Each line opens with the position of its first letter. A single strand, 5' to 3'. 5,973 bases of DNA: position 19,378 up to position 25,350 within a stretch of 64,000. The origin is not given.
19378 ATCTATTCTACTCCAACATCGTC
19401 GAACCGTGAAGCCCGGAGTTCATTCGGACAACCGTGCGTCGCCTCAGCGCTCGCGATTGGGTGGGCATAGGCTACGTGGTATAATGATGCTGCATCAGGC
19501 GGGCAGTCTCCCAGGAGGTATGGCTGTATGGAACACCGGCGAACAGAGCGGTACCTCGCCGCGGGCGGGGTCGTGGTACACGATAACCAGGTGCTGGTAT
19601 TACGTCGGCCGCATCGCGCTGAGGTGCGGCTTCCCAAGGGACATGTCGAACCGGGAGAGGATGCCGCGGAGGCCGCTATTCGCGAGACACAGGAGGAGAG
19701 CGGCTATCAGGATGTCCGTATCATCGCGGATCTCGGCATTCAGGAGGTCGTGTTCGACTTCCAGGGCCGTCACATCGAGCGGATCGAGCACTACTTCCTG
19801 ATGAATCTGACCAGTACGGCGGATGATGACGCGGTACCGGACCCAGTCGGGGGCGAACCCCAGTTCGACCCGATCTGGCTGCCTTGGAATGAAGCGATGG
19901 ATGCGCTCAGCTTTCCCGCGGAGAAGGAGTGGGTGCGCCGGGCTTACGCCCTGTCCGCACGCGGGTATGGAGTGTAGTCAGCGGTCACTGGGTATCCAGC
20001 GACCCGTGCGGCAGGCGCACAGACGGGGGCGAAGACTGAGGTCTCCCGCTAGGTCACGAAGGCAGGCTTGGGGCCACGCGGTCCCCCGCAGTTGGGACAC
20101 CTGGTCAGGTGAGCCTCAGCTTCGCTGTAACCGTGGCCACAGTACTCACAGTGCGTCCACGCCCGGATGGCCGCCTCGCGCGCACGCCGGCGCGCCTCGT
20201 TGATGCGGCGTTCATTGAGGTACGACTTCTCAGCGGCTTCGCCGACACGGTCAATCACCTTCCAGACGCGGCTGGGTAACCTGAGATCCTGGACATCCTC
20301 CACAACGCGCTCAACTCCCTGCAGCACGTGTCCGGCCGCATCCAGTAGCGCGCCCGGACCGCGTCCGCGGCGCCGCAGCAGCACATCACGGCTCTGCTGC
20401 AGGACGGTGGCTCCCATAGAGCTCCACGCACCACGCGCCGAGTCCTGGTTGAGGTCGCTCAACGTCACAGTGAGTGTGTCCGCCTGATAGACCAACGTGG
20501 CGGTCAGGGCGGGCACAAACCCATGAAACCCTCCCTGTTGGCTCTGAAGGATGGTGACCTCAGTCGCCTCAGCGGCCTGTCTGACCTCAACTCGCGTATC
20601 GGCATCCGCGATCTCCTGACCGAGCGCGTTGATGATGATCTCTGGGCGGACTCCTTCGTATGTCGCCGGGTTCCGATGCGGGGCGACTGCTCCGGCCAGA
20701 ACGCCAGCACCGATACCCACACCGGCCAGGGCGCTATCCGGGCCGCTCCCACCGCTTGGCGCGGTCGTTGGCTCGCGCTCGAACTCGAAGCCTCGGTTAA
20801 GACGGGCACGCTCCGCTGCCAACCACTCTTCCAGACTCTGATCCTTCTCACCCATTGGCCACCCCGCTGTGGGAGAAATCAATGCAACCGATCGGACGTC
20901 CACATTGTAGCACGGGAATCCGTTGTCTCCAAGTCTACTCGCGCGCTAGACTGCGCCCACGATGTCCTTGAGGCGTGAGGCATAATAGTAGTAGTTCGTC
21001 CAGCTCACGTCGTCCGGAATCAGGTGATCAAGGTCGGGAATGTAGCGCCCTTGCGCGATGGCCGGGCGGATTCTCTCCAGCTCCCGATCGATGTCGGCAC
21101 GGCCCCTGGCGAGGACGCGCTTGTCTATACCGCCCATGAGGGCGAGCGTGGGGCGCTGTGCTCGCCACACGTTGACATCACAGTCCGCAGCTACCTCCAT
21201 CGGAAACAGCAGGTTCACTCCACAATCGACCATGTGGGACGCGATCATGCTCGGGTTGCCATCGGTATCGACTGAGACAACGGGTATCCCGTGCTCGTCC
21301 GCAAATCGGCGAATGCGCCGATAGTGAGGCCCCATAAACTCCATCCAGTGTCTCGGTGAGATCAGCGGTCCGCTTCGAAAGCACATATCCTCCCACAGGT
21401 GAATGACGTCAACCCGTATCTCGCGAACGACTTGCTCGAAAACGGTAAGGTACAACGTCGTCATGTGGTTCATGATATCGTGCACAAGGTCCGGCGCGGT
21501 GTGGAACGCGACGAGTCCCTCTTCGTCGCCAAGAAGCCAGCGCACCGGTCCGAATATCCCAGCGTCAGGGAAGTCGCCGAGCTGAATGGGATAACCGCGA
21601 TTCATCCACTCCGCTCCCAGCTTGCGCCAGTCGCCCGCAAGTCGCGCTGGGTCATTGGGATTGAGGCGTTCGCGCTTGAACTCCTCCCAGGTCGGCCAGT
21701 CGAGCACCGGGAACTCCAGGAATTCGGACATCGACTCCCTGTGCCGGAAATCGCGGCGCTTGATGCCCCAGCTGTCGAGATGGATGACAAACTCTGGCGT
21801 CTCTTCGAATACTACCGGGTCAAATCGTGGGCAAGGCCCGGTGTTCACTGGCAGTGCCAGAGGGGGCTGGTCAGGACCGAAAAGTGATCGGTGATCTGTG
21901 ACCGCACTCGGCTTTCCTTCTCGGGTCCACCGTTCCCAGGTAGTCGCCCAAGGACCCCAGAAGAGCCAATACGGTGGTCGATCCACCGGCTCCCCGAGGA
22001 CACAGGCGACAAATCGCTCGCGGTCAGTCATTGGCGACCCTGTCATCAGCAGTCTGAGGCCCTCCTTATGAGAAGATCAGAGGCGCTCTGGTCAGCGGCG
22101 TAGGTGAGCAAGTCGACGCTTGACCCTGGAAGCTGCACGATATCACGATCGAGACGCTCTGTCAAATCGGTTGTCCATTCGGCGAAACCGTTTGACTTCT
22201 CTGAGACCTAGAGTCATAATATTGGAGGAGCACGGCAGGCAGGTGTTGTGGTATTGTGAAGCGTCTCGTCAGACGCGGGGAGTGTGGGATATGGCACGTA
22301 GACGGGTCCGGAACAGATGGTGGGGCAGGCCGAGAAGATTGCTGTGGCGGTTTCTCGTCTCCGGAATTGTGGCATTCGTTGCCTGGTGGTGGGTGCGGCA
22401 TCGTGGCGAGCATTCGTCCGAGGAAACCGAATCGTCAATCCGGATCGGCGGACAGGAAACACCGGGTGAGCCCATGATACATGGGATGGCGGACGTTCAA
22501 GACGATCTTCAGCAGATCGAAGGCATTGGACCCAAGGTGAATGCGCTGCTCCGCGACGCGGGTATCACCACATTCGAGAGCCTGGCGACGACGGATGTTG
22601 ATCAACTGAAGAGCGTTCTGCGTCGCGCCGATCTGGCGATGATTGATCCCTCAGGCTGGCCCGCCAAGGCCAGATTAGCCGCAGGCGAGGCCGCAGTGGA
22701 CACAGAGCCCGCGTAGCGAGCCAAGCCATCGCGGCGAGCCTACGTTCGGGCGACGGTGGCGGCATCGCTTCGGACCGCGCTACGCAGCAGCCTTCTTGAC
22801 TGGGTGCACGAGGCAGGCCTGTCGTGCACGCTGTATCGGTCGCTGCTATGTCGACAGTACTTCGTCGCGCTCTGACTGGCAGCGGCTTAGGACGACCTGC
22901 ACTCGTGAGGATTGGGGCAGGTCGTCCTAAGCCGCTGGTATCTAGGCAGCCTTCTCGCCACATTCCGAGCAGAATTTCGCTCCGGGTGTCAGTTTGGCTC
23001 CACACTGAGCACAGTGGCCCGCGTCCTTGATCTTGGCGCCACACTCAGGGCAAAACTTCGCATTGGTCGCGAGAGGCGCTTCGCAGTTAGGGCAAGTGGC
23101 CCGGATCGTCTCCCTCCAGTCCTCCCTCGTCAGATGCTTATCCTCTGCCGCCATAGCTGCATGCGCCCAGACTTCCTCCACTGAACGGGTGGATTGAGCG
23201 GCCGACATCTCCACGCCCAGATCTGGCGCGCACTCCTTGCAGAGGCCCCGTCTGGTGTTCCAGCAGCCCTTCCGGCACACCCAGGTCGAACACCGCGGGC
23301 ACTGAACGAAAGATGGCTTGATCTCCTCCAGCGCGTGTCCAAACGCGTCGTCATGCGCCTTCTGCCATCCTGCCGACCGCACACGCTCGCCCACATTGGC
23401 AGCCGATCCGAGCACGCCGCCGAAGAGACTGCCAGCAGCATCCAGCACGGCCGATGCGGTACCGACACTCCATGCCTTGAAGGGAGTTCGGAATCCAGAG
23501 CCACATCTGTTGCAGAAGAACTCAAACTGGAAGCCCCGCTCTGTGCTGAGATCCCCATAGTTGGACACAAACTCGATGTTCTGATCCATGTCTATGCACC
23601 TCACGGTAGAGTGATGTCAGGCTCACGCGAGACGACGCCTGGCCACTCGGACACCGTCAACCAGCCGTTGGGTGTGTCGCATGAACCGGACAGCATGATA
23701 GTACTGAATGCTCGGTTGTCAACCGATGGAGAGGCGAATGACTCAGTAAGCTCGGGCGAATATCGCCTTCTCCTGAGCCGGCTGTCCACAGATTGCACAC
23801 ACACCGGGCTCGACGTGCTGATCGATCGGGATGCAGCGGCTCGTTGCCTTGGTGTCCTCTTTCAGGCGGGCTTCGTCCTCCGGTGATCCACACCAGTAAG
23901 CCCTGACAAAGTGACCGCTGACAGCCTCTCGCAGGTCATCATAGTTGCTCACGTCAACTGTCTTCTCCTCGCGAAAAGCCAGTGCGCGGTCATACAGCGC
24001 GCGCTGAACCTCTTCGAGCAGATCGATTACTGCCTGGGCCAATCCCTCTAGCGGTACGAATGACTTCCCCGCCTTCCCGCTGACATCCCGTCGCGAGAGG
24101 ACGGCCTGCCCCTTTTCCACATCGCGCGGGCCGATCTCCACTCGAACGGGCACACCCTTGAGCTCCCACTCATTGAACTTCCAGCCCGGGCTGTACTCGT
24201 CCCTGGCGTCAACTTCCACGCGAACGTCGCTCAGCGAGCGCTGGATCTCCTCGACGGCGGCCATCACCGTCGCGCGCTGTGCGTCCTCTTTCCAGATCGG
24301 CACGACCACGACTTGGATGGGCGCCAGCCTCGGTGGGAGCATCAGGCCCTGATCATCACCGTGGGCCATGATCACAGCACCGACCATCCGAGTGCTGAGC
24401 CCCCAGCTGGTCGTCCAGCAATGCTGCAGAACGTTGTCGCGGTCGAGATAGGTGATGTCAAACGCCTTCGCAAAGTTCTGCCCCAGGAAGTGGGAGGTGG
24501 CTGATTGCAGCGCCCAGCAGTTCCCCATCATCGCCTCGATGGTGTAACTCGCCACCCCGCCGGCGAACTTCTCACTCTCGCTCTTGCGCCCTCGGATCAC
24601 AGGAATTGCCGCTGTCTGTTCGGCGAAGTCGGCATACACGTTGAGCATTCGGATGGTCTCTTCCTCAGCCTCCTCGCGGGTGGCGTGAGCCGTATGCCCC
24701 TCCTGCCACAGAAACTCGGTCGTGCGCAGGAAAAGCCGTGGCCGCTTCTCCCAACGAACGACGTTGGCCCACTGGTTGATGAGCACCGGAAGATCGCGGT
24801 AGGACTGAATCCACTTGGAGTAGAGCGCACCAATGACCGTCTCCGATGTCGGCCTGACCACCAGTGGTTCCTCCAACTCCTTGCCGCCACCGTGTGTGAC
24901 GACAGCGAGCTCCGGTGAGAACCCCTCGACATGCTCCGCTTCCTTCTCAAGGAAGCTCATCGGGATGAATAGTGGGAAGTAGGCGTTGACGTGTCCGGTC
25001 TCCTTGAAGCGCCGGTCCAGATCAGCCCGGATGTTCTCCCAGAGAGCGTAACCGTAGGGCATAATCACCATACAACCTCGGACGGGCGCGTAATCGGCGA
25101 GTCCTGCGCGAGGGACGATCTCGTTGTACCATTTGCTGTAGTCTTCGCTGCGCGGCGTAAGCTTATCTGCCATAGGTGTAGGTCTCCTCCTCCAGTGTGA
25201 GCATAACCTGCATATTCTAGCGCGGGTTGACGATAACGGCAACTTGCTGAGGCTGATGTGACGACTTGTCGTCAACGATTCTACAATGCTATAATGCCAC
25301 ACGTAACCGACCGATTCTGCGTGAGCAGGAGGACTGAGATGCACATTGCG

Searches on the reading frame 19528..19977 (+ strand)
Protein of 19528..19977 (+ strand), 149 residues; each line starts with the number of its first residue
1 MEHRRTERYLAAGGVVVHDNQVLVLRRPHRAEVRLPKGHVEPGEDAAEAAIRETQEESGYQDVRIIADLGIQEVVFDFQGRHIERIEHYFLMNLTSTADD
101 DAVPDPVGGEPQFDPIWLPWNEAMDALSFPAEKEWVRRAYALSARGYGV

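Call 44: search_protein_families(library=pfam, proteins=[window:19528-19977:+], max_evalue=0.0001)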
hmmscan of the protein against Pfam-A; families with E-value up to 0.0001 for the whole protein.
window:19528-19977:+ (149 aa): 1 family
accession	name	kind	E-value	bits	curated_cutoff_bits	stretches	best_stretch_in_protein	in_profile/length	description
PF00293.34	NUDIX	-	6e-19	68.8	21.1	1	12-137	5-132/134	NUDIX domain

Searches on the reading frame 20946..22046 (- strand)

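Call 7: search_protein_families(library=pfam, proteins=[window:20946-22046:-], max_evalue=0.01)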
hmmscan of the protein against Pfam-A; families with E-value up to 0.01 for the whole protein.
window:20946-22046:- (366 aa): 1 family
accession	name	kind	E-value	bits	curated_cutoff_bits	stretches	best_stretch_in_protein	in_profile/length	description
PF01208.23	URO-D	-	3.9e-14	52.9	23.9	1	181-351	169-335/346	Uroporphyrinogen decarboxylase (URO-D)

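Call 27: search_protein_families(library=ncbifam, proteins=[window:20946-22043:-], max_evalue=0.00001)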
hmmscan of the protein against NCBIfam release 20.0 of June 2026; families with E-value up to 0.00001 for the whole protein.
window:20946-22043:- (365 aa): 0 families

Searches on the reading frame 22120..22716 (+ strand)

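Call 7: search_protein_families(library=pfam, proteins=[window:22120-22716:+], max_evalue=0.01)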
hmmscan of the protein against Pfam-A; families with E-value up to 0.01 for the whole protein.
window:22120-22716:+ (198 aa): 4 families
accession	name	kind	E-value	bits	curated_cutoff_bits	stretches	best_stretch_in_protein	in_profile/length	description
PF14520.12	HHH_5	-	4e-07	30.8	27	1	129-166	3-40/57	Helix-hairpin-helix domain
PF14229.12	DUF4332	-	0.001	19.6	23.2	1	129-171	54-96/122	Domain of unknown function (DUF4332)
PF11731.14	Cdd1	-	0.0032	18.1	25.5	1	128-176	6-54/86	Pathogenicity locus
PF00633.29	HHH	-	0.0076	16.5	24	0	128-140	11-23/30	Helix-hairpin-helix motif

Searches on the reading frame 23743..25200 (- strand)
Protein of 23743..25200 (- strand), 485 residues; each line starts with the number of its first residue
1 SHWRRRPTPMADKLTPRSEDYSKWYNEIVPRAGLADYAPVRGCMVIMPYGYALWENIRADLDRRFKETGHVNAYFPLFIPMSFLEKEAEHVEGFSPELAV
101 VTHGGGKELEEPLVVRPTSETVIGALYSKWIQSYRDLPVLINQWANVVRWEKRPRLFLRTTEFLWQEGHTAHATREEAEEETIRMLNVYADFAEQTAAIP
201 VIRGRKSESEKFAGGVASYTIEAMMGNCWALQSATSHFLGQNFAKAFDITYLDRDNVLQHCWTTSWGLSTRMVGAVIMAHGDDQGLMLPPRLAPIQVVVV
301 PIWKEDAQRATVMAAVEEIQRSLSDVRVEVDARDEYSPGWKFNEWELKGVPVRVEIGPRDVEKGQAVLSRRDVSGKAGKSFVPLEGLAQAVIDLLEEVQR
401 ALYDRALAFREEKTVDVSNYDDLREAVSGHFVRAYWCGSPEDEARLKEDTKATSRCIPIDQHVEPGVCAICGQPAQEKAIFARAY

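Call 27: search_protein_families(library=ncbifam, proteins=[window:23743-25200:-], max_evalue=0.00001)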
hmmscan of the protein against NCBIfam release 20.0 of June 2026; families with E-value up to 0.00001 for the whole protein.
window:23743-25200:- (485 aa): 6 families
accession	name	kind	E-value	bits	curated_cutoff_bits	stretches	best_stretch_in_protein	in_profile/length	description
TIGR00408.1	proS_fam_I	equivalog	2.2e-168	561.1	437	1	16-485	3-475/475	proline--tRNA ligase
NF006625.0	PRK09194.1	equivalog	2.4e-33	115.9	558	2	239-372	411-542/559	proline--tRNA ligase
NF008979.1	PRK12325.1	exception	3.1e-30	105.4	550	2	238-373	287-421/437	proline--tRNA ligase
TIGR00409.1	proS_fam_II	equivalog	2.2e-28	99.5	306.7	2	239-369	417-546/568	proline--tRNA ligase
TIGR00418.1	thrS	equivalog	5.8e-12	45.3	383.65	1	242-376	421-548/565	threonine--tRNA ligase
NF003068.0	PRK03991.1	equivalog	3.6e-09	35.5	484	1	244-391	442-588/613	threonine--tRNA ligase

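Call 54: find_homologous_proteins(query=window:23743-25173:-, max_evalue=1e-30)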
Query window:23743-25173:- (476 aa): 8000 proteins with E <= 1e-30 among 8000 candidates; the best 120 are listed.
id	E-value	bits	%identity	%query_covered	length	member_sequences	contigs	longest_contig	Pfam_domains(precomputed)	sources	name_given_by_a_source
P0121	0.0e+0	1099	100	100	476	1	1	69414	PF03129.26,PF00587.31,PF09180.17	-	-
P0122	2.6e-271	919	81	100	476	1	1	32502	PF03129.26,PF00587.31,PF09180.17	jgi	-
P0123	2.1e-270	916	81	100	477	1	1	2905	PF03129.26,PF00587.31,PF09180.17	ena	-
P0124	2.0e-269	912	80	100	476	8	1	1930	PF03129.26,PF00587.31,PF09180.17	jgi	jgi:prolyl-tRNA synthetase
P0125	8.2e-268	907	80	100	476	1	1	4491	PF03129.26,PF00587.31,PF09180.17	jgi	jgi:prolyl-tRNA synthetase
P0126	8.5e-268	907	80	100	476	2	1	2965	PF03129.26,PF00587.31,PF09180.17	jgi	jgi:prolyl-tRNA synthetase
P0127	1.4e-267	906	81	100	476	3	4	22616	PF03129.26,PF00587.31,PF09180.17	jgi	jgi:prolyl-tRNA synthetase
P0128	5.0e-267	904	79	100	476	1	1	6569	PF03129.26,PF00587.31,PF09180.17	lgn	-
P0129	7.1e-267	904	79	100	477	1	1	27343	PF03129.26,PF00587.31,PF09180.17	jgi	-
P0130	8.1e-267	904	79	100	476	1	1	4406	PF03129.26,PF00587.31,PF09180.17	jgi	jgi:prolyl-tRNA synthetase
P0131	1.5e-266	903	79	100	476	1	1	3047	PF03129.26,PF00587.31,PF09180.17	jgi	jgi:prolyl-tRNA synthetase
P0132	5.2e-266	901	80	100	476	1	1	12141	PF03129.26,PF00587.31,PF09180.17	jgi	jgi:prolyl-tRNA synthetase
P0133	6.6e-266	901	79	100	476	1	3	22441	PF03129.26,PF00587.31,PF09180.17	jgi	jgi:prolyl-tRNA synthetase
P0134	2.6e-265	899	79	100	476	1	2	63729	PF03129.26,PF00587.31,PF09180.17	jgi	jgi:prolyl-tRNA synthetase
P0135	8.0e-265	897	80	100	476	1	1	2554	PF03129.26,PF00587.31,PF09180.17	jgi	jgi:prolyl-tRNA synthetase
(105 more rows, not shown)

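Call 55: find_encoding_contigs(protein=P0122, flank=10000, max_places=2)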
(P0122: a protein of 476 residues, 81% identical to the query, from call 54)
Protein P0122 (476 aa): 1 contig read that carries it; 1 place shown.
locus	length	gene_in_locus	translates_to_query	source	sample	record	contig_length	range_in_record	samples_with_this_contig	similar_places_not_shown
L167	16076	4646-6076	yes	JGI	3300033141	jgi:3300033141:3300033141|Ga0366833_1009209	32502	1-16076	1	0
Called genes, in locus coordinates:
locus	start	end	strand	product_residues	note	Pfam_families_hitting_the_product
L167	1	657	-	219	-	?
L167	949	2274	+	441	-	PF00072:Response_reg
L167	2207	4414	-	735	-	PF00512:HisKA, PF02518:HATPase_c, PF00072:Response_reg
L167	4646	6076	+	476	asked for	PF00587:tRNA-synt_2b, PF03129:HGTP_anticodon, PF09180:ProRS-C_1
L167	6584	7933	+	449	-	PF00437:T2SSE, PF27713:UCP018868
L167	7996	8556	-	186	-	PF00293:NUDIX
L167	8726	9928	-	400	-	PF00083:Sugar_tr, PF12832:MFS_1_like, PF07690:MFS_1, PF05977:MFS_3 (weak), PF06779:MFS_4 (weak), PF07690:MFS_1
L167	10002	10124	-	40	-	-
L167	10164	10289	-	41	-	-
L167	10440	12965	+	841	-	PF19864:Radical_SAM_N2, PF04055:Radical_SAM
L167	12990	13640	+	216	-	PF01205:Impact_N, PF09186:DUF1949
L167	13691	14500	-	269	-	PF02361:CbiQ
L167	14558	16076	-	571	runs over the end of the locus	PF00005:ABC_tran, PF02463:SMC_N (faint), PF13191:AAA_16 (faint), PF13304:AAA_21 (faint), PF13401:AAA_22 (faint), PF13476:AAA_23 (faint), PF13481:AAA_25 (faint), PF00005:ABC_tran, +1 more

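Call 56: find_encoding_contigs(protein=P0134, flank=10000, max_places=2)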
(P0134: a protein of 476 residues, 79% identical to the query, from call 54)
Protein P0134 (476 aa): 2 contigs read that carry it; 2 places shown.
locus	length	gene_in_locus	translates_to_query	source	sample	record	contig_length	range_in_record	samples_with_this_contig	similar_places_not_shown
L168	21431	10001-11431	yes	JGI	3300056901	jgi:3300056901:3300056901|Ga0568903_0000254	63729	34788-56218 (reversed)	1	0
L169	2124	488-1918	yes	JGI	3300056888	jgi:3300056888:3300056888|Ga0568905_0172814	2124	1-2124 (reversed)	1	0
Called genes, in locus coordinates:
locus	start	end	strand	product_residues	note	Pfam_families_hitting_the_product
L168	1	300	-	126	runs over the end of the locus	PF25653:HMG-CoA_red_N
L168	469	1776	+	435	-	PF01547:SBP_bac_1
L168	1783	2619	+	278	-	PF02811:PHP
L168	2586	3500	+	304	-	PF00701:DHDPS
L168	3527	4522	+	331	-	PF01208:URO-D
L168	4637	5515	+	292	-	PF00483:NTP_transferase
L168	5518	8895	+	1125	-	PF01704:UDPGP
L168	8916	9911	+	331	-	PF01370:Epimerase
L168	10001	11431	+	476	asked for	PF00587:tRNA-synt_2b, PF03129:HGTP_anticodon, PF09180:ProRS-C_1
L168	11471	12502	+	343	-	PF23988:DUF7309, PF22007:DUF6930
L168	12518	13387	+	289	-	PF00149:Metallophos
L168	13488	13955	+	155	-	PF00903:Glyoxalase, PF13669:Glyoxalase_4 (weak), PF18029:Glyoxalase_6 (weak)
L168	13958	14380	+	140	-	PF21631:A9CJY8-like_N, PF13840:ACT_7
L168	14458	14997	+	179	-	PF02834:LigT_PEase (weak), PF13563:2_5_RNA_ligase2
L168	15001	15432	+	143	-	PF11969:DcpS_C, PF01230:HIT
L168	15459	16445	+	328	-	PF10343:Q_salvage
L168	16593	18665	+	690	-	PF22745:Nlig-Ia, PF01653:DNA_ligase_aden, PF03120:OB_DNA_ligase, PF03119:DNA_ligase_ZBD, PF12826:HHH_2, PF14520:HHH_5 (weak), PF00533:BRCT, PF12738:PTCB-BRCT (weak)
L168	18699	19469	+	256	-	PF12773:DZR (weak), PF13248:Zn_ribbon_3 (faint)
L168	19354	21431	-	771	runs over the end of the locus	PF01966:HD, PF13328:HD_4, PF04607:RelA_SpoT, PF02824:TGS, PF28438:RelA_RIS, PF13291:ACT_4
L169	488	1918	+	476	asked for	PF00587:tRNA-synt_2b, PF03129:HGTP_anticodon, PF09180:ProRS-C_1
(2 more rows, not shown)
